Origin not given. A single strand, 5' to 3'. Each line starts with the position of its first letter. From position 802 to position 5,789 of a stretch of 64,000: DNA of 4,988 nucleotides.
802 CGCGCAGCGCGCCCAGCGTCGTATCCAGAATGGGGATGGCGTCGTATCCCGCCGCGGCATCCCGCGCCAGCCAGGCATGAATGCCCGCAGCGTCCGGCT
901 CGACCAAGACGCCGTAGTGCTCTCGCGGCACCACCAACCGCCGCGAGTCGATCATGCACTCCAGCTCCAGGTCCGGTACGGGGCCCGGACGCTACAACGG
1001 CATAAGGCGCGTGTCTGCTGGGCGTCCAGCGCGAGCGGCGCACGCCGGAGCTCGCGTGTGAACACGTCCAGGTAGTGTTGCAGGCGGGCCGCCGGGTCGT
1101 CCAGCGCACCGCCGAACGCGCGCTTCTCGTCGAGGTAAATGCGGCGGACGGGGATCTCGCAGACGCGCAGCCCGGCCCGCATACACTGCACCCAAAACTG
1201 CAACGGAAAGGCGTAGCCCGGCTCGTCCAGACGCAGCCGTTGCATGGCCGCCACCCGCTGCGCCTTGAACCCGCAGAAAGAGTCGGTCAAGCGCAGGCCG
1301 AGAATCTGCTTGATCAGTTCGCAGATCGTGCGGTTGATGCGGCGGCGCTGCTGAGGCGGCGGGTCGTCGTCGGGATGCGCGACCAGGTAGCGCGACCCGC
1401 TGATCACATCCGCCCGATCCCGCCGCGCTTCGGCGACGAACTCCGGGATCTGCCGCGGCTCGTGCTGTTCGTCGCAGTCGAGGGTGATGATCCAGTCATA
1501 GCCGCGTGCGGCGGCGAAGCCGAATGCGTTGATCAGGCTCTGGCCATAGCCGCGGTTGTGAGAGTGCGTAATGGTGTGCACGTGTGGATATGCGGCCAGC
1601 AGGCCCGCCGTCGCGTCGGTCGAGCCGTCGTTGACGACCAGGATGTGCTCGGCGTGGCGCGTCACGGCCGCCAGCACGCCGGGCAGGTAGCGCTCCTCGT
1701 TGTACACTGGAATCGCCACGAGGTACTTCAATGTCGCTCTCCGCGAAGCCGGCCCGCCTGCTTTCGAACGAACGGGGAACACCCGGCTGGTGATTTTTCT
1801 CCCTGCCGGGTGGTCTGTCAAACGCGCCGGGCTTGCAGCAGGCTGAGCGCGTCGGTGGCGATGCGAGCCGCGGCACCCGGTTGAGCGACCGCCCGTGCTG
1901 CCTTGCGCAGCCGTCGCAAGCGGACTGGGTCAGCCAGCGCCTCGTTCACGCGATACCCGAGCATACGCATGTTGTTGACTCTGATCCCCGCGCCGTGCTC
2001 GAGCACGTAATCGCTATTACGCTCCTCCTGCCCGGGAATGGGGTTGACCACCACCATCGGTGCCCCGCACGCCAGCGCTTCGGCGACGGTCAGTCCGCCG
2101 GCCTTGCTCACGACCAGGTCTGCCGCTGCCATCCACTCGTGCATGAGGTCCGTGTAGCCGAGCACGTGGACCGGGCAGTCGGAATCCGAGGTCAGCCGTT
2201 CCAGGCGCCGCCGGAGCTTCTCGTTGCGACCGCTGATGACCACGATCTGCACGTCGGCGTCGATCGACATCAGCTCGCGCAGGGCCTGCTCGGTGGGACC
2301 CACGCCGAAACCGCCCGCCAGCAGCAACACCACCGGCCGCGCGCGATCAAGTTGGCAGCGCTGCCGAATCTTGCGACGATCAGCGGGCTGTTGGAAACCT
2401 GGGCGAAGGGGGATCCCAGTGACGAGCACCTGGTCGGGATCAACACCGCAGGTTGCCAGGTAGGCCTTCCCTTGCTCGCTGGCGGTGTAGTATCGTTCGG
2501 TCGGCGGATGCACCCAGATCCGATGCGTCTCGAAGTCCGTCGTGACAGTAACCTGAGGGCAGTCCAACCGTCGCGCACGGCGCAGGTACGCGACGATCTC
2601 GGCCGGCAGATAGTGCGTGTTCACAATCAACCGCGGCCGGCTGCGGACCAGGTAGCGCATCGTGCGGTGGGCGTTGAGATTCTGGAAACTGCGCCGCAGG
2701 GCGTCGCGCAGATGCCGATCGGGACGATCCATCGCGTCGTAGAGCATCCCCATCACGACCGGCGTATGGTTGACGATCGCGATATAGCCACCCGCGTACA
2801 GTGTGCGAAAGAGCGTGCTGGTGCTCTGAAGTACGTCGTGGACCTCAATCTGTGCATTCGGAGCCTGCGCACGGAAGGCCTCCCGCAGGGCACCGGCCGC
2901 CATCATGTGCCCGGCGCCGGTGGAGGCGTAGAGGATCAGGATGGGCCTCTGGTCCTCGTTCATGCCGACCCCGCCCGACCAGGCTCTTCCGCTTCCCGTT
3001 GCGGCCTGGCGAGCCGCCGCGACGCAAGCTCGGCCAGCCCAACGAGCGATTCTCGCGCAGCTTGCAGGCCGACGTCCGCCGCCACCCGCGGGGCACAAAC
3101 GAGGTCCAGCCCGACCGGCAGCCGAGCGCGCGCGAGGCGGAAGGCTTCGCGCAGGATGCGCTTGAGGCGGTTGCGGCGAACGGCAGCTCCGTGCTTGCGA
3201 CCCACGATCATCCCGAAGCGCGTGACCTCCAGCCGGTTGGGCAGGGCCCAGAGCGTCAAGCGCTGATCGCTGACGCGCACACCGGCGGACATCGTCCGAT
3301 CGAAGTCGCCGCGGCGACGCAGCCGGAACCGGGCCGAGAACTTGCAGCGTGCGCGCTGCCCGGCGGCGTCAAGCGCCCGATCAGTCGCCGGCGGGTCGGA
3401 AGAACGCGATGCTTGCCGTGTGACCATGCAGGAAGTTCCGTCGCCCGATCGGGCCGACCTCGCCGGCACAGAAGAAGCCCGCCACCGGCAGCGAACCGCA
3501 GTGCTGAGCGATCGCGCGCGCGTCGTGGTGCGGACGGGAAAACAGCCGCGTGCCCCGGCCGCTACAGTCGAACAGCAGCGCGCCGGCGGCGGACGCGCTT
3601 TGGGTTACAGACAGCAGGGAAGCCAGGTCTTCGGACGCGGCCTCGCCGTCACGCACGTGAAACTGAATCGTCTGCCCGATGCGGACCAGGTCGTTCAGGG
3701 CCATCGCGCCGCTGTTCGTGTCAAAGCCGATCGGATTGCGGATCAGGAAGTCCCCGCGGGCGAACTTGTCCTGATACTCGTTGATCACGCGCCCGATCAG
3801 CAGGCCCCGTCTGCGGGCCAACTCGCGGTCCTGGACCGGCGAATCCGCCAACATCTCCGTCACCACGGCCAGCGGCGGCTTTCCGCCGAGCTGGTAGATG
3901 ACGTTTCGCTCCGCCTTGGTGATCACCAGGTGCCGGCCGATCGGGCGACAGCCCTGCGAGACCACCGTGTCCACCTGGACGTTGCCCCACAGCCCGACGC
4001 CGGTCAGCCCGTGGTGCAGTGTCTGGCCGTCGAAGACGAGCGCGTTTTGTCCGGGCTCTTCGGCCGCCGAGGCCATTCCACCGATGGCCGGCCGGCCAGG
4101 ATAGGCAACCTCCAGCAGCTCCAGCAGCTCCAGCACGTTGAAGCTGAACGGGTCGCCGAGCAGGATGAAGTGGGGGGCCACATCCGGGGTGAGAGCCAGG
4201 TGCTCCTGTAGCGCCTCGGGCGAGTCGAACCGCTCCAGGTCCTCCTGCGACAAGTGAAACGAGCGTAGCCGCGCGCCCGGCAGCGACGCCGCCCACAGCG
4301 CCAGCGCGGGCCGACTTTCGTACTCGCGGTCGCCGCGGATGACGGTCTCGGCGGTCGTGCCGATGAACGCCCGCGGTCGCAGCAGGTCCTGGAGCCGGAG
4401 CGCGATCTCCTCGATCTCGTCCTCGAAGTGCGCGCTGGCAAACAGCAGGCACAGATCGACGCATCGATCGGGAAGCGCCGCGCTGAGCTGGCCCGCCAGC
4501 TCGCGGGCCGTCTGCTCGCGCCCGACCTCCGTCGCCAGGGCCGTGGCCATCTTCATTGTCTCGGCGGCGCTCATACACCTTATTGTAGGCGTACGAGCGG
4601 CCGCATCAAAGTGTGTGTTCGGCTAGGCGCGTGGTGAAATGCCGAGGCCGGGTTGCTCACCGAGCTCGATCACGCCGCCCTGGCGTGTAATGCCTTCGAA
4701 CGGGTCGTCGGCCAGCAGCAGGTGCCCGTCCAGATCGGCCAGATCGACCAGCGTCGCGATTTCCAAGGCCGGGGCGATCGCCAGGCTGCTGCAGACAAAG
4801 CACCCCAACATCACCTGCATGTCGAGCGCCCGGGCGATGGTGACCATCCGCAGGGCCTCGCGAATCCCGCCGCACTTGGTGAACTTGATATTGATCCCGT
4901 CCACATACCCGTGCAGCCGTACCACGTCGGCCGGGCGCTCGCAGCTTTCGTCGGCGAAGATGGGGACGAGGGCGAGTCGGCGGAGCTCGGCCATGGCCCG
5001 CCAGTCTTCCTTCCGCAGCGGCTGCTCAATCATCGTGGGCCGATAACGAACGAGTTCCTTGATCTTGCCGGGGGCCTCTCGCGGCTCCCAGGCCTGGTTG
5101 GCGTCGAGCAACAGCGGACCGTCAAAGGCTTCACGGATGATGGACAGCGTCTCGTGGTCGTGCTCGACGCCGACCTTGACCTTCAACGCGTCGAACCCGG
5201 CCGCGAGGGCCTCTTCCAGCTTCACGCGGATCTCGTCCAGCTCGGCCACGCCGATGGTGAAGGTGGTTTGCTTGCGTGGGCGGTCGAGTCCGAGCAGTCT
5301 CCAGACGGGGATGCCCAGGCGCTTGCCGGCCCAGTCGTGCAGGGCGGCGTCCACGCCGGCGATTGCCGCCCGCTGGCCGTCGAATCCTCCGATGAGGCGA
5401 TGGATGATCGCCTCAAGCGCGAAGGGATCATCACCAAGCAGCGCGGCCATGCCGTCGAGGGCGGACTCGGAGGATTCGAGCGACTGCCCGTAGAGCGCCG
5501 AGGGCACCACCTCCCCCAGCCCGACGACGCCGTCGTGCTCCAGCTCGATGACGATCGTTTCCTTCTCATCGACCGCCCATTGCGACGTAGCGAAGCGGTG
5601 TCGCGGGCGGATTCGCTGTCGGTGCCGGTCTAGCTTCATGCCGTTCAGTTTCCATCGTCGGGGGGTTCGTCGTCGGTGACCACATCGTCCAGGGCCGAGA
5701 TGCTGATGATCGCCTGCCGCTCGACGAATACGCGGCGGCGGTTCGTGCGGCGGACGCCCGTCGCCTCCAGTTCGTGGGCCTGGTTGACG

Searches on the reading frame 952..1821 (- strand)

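Call 13: search_protein_families(library=pfam, proteins=[window:952-1821:-], max_evalue=0.001)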
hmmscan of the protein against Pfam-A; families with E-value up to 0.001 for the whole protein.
window:952-1821:- (289 aa): 4 families
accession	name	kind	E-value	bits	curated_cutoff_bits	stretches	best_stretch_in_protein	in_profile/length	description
PF00535.33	Glycos_transf_2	-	1.6e-27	96.9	23.3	1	35-195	2-166/168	Glycosyl transferase family 2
PF13704.12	Glyco_tranf_2_4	-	6.2e-10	39.9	27.5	1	41-118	2-82/98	Glycosyl transferase family 2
PF13641.12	Glyco_tranf_2_3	-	2.2e-06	28.3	27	1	33-230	3-211/230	Glycosyltransferase like family 2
PF12804.13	NTP_transf_3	-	0.00012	22.7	27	1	21-140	5-119/160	MobA-like NTP transferase domain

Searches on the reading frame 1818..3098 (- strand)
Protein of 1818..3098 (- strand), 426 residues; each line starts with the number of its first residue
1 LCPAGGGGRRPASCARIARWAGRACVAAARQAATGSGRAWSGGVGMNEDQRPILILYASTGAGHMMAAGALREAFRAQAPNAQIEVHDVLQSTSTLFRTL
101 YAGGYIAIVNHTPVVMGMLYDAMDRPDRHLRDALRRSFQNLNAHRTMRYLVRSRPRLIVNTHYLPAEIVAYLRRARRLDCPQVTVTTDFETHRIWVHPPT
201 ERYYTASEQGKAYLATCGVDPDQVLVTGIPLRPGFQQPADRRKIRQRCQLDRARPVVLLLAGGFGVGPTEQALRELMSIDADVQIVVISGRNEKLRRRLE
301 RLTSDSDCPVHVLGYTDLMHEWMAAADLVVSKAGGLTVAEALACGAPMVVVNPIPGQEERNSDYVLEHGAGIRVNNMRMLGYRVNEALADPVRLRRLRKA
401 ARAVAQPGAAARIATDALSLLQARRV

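Call 13: search_protein_families(library=pfam, proteins=[window:1818-3098:-], max_evalue=0.001)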
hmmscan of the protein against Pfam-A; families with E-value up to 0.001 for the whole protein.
window:1818-3098:- (426 aa): 5 families
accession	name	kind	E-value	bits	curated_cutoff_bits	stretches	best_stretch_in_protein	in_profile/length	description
PF06925.17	MGDG_synth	-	3.6e-27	95.9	25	1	64-230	1-168/169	Monogalactosyldiacylglycerol (MGDG) synthase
PF04101.22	Glyco_tran_28_C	-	5.8e-15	56.2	22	1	274-392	23-141/166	Glycosyltransferase family 28 C-terminal domain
PF00534.26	Glycos_transf_1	-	2.2e-11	44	26.4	1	281-403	45-171/172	Glycosyl transferases group 1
PF13692.12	Glyco_trans_1_4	-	1.2e-08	35.8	27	1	275-359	26-113/142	Glycosyl transferases group 1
PF02350.25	Epimerase_2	-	3.6e-05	23.2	30.6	1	192-351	115-284/347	UDP-N-acetylglucosamine 2-epimerase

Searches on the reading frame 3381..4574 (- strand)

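Call 13: search_protein_families(library=pfam, proteins=[window:3381-4574:-], max_evalue=0.001)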
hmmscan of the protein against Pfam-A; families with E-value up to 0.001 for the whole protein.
window:3381-4574:- (397 aa): 2 families
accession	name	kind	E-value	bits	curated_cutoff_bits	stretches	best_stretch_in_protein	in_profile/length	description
PF08495.15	FIST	-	2.3e-35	122.7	23.2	1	40-232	1-189/189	FIST N domain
PF10442.14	FIST_C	-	1.3e-23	84.1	28.5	1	235-375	2-131/131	FIST C domain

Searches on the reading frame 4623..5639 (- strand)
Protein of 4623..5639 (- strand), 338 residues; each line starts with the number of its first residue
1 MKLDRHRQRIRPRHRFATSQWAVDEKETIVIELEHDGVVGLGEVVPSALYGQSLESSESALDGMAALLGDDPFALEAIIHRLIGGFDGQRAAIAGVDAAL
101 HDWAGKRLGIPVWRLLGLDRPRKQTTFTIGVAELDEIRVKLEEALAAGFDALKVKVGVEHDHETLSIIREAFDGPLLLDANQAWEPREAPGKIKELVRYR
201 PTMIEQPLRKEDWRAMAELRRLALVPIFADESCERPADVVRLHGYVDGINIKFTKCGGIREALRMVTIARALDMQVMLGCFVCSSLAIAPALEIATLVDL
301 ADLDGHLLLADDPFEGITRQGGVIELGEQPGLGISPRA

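Call 13: search_protein_families(library=pfam, proteins=[window:4623-5639:-], max_evalue=0.001)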
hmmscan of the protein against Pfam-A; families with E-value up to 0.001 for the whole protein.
window:4623-5639:- (338 aa): 2 families
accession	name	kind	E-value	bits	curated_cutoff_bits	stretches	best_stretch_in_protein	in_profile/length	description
PF13378.12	MR_MLE_C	-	3.2e-40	138.6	29.4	1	139-336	4-215/219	Enolase C-terminal domain-like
PF02746.21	MR_MLE_N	-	1.9e-16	60.8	22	1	12-117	12-117/117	Mandelate racemase / muconate lactonizing enzyme, N-terminal domain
